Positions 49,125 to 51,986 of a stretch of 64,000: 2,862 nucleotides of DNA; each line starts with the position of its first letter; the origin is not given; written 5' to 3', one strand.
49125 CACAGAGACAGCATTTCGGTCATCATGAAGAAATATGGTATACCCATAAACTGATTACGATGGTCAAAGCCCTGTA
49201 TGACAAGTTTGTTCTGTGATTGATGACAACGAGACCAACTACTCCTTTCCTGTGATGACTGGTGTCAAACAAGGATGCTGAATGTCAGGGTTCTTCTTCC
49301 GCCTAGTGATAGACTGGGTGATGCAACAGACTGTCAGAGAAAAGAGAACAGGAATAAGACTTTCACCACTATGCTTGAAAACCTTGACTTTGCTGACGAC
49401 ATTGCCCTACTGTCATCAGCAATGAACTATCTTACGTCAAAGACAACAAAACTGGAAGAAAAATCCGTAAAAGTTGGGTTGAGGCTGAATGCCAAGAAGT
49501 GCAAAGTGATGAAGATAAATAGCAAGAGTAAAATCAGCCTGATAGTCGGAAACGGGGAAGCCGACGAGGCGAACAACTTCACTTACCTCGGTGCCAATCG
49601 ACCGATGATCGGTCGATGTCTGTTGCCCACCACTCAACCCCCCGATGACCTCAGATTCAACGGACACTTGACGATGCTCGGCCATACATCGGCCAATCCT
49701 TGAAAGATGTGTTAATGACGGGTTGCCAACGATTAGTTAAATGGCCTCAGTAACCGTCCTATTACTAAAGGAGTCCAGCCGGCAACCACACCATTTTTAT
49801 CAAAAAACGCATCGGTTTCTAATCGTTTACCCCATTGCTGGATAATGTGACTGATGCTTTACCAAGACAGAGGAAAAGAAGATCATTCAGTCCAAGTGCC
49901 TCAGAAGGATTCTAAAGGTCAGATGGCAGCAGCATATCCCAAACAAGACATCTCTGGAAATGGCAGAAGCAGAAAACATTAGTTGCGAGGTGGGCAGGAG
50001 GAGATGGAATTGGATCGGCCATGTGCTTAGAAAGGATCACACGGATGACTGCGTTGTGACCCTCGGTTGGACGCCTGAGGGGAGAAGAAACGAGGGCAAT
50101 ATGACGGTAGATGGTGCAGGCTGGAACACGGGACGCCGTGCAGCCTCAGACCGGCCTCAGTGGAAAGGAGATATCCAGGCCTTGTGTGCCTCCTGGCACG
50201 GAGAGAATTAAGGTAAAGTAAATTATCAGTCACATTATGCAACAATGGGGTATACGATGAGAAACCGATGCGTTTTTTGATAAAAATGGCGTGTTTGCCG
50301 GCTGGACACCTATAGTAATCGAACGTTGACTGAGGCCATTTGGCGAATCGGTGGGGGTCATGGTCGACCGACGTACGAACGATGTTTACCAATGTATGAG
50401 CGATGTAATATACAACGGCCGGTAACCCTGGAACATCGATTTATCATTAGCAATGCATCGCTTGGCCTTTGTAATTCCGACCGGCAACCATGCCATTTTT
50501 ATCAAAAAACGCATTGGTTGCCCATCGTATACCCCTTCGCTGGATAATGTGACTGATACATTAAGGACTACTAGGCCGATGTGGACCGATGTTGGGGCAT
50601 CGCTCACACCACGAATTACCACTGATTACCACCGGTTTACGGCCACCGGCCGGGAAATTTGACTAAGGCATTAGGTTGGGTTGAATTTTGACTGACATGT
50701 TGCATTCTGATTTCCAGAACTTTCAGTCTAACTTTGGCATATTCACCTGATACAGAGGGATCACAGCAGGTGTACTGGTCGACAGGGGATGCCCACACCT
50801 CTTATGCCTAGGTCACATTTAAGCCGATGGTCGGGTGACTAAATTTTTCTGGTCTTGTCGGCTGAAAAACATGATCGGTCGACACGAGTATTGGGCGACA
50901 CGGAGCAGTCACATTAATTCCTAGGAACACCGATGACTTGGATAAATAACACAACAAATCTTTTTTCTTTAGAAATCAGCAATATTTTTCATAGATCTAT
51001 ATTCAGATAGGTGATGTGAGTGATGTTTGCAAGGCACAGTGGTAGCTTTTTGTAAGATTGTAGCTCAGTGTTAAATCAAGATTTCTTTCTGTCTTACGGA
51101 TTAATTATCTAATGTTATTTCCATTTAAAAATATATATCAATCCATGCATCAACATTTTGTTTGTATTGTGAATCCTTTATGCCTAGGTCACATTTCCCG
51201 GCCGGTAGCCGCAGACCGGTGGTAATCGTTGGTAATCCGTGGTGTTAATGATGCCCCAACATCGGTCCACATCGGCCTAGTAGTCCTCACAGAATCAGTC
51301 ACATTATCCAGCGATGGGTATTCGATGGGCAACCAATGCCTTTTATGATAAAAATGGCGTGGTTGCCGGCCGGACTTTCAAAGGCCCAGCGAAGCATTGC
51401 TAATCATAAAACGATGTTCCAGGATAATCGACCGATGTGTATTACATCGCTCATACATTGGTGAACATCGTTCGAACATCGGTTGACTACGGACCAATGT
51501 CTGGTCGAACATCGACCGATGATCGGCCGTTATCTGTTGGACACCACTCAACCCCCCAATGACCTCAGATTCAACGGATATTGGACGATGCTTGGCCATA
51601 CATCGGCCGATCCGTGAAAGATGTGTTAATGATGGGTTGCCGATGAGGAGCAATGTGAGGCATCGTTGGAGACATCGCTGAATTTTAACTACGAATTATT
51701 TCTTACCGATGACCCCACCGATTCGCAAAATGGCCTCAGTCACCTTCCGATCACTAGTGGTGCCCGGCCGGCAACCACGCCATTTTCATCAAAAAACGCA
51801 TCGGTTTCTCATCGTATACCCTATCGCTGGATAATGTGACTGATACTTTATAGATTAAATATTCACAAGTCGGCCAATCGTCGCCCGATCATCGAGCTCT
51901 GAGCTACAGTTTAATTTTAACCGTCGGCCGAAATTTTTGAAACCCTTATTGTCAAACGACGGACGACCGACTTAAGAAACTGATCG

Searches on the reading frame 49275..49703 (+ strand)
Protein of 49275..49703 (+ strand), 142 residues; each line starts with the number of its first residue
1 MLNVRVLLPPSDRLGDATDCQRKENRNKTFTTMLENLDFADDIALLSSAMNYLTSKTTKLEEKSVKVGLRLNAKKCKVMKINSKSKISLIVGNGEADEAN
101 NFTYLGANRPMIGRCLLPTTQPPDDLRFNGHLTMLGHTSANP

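Call 30: find_encoding_contigs(protein=window:49275-49703:+, flank=10000, max_places=10)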
Protein window:49275-49703:+ (142 aa): no gene with exactly this product is on record in the collection.

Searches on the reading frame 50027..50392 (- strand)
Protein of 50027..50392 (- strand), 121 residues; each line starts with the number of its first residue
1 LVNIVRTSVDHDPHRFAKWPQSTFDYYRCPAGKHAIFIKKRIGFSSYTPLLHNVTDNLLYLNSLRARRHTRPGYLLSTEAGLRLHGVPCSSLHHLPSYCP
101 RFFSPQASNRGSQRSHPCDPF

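Call 29: find_encoding_contigs(protein=window:50027-50392:-, flank=10000, max_places=10)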
Protein window:50027-50392:- (121 aa): no gene with exactly this product is on record in the collection.

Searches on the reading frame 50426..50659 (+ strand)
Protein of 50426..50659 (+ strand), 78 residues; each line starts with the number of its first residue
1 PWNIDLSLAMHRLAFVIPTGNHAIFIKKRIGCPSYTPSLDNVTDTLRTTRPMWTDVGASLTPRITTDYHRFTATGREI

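Call 69: search_protein_representatives(alignment_id=A1)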
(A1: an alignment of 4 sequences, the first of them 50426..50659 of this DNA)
Query: 4 sequences, 75 profile positions. Proteins with E-value up to 0.001 (for the whole library): 5; up to 1e-10: 1; up to 1e-30: 0. The best 5 are listed.
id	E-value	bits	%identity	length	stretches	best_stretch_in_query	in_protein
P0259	7.3e-29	115.9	-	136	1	8-75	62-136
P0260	3.0e-07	46.7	-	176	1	11-42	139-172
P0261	2.7e-04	37.2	-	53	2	17-43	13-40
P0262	3.5e-04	36.9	-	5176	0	-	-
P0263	6.8e-04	35.9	-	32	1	15-41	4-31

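Call 71: find_encoding_contigs(protein=P0259, flank=10000, max_places=10)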
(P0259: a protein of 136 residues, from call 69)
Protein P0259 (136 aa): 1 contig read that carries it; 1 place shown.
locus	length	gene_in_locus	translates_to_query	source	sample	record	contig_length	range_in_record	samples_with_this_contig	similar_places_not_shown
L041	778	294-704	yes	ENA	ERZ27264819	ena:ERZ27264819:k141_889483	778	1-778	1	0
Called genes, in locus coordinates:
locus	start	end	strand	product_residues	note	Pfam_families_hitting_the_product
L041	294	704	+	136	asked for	-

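Call 72: find_encoding_contigs(protein=P0260, flank=10000, max_places=10)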
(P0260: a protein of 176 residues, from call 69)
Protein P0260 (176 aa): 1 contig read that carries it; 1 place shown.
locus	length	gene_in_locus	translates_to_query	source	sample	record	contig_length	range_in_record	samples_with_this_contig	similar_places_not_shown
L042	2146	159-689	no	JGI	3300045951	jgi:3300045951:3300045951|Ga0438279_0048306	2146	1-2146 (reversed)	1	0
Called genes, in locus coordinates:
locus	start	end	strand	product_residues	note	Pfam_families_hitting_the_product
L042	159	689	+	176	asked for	-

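Call 73: find_encoding_contigs(protein=P0261, flank=10000, max_places=10)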
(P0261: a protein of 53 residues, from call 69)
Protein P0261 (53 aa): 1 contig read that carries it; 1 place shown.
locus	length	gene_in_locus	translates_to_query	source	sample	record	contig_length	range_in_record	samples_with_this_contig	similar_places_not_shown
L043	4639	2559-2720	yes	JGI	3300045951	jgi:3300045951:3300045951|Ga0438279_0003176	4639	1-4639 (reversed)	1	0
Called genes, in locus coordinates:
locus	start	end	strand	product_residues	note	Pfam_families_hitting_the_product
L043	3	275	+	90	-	?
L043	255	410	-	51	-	-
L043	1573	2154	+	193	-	-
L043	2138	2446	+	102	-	-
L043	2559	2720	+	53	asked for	-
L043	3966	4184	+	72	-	-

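Call 84: search_protein_families(library=pfam, proteins=[P0259, P0260], max_evalue=1)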
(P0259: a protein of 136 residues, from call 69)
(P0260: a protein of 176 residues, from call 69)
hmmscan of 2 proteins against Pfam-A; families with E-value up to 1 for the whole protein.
P0259 (136 aa): 0 families

P0260 (176 aa): 0 families

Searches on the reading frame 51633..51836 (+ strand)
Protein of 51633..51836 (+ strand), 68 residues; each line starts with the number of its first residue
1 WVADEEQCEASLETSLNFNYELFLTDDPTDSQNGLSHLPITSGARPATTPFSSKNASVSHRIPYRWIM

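Call 84: search_protein_families(library=pfam, proteins=[window:51633-51836:+], max_evalue=1)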
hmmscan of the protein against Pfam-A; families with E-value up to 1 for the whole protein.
seq(68 aa): 1 family
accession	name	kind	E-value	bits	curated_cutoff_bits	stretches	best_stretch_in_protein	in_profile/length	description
PF14091.12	DUF4269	-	0.13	12.9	28.9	1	15-40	79-104/151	Domain of unknown function (DUF4269)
